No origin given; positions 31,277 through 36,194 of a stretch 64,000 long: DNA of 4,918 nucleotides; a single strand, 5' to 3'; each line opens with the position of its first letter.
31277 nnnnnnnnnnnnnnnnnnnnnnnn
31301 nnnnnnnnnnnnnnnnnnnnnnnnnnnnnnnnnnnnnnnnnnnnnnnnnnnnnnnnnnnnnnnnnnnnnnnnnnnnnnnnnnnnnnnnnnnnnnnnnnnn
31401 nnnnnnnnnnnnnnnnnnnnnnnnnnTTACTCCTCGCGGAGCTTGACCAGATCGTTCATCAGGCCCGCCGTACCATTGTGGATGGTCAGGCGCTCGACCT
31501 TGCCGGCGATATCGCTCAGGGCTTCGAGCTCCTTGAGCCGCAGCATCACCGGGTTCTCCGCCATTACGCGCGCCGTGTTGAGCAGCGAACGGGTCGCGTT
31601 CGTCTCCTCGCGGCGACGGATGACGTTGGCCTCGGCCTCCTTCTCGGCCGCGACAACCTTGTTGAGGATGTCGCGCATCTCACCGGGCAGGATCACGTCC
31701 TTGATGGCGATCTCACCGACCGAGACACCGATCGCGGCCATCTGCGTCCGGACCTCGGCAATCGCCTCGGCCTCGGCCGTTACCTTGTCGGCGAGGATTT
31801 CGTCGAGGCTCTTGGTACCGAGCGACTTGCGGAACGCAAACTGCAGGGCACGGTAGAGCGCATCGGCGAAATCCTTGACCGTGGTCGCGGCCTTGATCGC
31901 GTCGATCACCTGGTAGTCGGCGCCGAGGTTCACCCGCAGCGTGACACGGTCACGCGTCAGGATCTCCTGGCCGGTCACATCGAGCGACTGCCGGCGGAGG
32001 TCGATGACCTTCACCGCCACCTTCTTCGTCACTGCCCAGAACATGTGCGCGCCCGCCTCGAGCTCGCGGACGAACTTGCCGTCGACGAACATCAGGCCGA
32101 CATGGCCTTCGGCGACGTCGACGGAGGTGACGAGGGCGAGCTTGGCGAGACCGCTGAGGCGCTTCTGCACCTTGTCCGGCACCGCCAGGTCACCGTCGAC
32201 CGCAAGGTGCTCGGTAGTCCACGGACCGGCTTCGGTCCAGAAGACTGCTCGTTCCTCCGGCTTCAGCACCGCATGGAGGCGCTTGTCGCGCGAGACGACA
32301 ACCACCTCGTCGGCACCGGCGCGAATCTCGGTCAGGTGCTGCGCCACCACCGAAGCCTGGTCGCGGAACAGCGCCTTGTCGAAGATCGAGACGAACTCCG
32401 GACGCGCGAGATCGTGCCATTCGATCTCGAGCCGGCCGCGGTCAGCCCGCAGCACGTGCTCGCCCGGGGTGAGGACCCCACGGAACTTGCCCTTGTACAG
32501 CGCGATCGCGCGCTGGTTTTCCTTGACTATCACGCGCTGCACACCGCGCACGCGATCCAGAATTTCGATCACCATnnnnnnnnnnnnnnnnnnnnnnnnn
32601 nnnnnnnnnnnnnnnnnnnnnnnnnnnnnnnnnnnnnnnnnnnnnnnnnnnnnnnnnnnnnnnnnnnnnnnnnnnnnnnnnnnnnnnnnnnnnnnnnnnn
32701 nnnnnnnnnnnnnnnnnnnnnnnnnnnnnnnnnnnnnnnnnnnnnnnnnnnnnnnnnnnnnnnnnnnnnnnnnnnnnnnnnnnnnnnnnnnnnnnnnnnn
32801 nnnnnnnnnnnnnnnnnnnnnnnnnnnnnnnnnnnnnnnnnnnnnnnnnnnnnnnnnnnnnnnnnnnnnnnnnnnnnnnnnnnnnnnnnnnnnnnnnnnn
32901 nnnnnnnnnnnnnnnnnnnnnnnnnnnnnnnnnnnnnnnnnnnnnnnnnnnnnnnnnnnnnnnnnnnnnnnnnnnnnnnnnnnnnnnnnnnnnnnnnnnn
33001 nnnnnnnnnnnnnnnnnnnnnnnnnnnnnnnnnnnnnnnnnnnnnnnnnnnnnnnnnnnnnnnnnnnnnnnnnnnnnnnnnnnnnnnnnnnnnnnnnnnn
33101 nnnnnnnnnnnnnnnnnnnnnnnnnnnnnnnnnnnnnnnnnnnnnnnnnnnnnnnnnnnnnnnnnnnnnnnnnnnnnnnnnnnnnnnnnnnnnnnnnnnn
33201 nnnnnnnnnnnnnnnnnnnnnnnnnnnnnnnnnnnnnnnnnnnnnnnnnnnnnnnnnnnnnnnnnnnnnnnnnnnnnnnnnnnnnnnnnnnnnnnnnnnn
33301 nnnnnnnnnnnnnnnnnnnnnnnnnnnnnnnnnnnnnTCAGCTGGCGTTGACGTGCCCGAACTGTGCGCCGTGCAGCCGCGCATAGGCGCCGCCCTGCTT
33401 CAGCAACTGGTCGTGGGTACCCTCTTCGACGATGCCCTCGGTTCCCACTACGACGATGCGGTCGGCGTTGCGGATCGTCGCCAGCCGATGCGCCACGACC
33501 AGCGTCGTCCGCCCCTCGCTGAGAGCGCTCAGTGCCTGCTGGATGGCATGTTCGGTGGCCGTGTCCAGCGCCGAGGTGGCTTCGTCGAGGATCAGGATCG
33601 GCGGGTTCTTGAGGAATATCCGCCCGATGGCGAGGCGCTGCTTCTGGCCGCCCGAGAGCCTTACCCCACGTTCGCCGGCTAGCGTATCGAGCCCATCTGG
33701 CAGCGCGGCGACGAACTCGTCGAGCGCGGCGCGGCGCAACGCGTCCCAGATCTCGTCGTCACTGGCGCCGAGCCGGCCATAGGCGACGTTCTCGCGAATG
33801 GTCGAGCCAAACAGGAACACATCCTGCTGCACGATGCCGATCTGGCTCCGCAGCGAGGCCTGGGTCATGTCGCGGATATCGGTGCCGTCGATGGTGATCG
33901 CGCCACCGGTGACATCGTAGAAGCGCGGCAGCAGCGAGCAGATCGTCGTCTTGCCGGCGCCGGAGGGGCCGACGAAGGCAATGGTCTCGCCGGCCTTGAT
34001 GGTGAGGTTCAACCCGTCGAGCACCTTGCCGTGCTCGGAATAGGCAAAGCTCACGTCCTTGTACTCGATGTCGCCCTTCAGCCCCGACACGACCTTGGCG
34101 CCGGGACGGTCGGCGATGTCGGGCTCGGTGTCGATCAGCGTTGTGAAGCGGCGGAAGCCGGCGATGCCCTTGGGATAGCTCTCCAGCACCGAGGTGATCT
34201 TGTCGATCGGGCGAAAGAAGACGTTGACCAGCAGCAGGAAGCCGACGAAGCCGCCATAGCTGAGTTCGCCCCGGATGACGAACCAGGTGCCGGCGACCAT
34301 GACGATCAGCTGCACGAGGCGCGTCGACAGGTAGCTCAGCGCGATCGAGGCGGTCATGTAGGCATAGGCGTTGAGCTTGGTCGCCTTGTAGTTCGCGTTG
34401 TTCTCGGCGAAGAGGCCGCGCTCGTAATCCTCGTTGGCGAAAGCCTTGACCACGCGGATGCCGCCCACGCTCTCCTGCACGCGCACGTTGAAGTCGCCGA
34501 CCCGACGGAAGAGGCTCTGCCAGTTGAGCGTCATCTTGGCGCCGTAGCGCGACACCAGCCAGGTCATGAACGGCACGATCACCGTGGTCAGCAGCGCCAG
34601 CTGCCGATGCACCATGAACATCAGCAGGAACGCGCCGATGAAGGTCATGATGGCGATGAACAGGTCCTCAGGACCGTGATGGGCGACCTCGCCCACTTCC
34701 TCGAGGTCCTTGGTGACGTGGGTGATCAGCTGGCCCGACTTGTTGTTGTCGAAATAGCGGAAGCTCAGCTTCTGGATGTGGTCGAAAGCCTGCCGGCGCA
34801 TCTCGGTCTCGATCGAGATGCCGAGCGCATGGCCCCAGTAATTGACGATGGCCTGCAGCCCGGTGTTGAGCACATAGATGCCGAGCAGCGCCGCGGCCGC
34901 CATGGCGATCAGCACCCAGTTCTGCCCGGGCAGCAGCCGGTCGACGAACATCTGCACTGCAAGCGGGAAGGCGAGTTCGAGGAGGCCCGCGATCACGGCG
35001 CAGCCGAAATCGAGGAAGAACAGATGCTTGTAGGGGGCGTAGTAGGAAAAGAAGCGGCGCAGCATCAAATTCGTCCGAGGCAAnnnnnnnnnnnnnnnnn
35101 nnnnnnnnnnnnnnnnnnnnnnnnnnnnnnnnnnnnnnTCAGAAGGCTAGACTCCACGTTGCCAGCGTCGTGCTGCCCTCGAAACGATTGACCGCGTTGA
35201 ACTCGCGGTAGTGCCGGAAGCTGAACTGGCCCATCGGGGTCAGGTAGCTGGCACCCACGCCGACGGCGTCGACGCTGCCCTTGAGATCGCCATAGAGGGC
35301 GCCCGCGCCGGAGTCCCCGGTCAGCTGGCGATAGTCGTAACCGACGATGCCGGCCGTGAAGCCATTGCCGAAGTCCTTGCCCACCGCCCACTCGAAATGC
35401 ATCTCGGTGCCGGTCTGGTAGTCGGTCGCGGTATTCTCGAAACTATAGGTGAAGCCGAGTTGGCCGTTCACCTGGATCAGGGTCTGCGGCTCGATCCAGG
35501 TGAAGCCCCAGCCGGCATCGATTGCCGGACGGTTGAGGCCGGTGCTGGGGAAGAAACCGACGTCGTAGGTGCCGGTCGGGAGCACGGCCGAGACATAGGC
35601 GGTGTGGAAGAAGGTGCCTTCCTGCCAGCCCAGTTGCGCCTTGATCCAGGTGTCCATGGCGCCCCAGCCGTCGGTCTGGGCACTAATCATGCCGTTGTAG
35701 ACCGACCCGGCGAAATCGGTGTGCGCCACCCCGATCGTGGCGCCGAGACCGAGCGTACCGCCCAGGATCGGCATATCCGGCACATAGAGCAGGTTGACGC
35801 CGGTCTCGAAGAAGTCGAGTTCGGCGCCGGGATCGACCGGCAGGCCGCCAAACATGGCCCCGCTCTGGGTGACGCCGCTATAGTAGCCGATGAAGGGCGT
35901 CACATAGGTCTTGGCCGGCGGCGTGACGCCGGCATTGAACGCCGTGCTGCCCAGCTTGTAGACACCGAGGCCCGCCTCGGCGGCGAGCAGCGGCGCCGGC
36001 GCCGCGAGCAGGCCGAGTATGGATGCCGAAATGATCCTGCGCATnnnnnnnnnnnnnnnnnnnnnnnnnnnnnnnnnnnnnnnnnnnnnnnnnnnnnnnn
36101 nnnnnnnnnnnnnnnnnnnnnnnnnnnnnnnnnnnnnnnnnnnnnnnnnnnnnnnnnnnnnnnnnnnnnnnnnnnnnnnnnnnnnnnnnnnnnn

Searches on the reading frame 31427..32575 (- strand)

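Call 66: search_protein_families(library=ncbifam, max_evalue=1e-10, proteins=[window:31427-32575:-])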
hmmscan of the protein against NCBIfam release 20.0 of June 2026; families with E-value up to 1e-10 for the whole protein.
window:31427-32575:- (382 aa): 1 family
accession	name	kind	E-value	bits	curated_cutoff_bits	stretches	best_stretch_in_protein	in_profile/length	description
TIGR01933.1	hflK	equivalog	2.5e-13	50.1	159.4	1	160-325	10-176/261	FtsH protease activity modulator HflK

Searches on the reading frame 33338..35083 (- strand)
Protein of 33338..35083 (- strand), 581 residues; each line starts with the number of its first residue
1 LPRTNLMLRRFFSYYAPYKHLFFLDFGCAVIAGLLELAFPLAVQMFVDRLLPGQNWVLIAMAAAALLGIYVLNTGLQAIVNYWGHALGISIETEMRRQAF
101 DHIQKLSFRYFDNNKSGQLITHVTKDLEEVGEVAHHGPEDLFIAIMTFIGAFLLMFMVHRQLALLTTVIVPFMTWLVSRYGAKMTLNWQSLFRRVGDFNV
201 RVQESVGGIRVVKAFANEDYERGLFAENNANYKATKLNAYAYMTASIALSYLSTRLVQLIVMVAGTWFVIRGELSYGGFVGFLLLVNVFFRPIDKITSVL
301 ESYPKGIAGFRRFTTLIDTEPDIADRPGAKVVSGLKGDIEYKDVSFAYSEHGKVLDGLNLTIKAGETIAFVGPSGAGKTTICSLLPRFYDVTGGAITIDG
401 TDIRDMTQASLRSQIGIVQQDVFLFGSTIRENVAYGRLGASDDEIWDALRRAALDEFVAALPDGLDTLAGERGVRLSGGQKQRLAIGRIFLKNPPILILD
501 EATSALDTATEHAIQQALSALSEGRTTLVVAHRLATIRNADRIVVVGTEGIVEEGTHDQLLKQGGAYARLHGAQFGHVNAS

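Call 66: search_protein_families(library=ncbifam, max_evalue=1e-10, proteins=[window:33338-35083:-])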
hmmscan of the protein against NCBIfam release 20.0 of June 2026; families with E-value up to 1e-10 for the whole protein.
window:33338-35083:- (581 aa): 161 families (the best 25 are shown)
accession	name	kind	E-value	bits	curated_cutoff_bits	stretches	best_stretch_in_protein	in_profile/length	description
TIGR02203.1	MsbA_lipidA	equivalog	4.5e-134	448.1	602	1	9-576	3-571/572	lipid A export permease/ATP-binding protein MsbA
TIGR02204.1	MsbA_rel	hypoth_equivalog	3.7e-130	435.3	780.4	1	7-575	5-576/576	ABC transporter, permease/ATP-binding protein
NF052233.1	CphA_assoc_ABC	equivalog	7.3e-122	408.2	880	1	6-579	170-748/766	cyanophycin metabolism-associated ABC transporter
NF045513.1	HepA_fam_ABC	equivalog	1.6e-118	396.8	725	1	71-574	106-609/610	heterocyst formation ABC transporter subunit HepA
TIGR00958.1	3a01208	subfamily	4.2e-114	382.3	874.6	1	6-570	147-710/711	antigen peptide transporter 2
NF010178.0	PRK13657.1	equivalog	6.9e-112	374.8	733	1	10-575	9-571/588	glucan ABC transporter ATP-binding protein/ permease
NF008381.0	PRK11176.1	equivalog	1.6e-108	363.6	867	1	9-576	14-581/582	lipid A ABC transporter ATP-binding protein/permease MsbA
TIGR01846.1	type_I_sec_HlyB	subfamily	1.3e-103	347.6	725.55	1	13-574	132-692/694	type I secretion system permease/ATPase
TIGR03375.1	type_I_sec_LssB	subfamily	3.3e-95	319.8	693.1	1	28-563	157-691/696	type I secretion system permease/ATPase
TIGR03796.1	NHLM_micro_ABC1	equivalog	5.8e-95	319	853.3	1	32-570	166-708/710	NHLP family bacteriocin export ABC transporter peptidase/permease/ATPase subunit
TIGR03797.1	NHLM_micro_ABC2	equivalog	6.3e-92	309.2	709.4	1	28-574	144-685/686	NHLP bacteriocin export ABC transporter permease/ATPase subunit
TIGR02857.1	CydD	equivalog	2.9e-89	300.4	435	1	25-546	8-529/529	thiol reductant ABC exporter subunit CydD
TIGR01192.1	chvA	subfamily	3e-86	290.3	585.4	1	143-570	142-566/585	glucan export ABC transporter ATP-binding protein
NF008055.0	PRK10789.1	equivalog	4.2e-86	289.7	845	1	30-571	26-568/590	SmdA family multidrug ABC transporter permease/ATP-binding protein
NF008056.1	PRK10790.1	equivalog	5.5e-84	282.7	746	1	7-573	10-574/584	SmdB family multidrug efflux ABC transporter permease/ATP-binding protein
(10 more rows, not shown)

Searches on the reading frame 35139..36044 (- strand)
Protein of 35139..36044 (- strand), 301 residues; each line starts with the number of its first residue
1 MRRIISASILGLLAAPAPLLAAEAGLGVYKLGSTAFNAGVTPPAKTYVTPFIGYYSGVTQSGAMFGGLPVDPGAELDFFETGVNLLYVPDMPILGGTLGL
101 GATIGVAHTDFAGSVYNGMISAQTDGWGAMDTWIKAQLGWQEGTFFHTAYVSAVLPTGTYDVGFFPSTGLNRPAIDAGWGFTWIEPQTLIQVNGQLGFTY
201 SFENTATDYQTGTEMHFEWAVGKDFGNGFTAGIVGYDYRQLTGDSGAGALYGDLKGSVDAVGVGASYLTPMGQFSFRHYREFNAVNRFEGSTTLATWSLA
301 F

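Call 10: search_protein_families(library=ncbifam, proteins=[window:35139-36044:-])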
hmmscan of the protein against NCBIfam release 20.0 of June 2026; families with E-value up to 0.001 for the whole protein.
window:35139-36044:- (301 aa): 0 families

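Call 39: search_protein_families(library=pfam, proteins=[window:35139-36044:-])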
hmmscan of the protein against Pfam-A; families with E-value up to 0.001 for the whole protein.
window:35139-36044:- (301 aa): 1 family
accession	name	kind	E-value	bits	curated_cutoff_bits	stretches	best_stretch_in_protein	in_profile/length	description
PF13557.12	Phenol_MetA_deg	-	5.8e-40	138.3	22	1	72-293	14-238/242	Putative MetA-pathway of phenol degradation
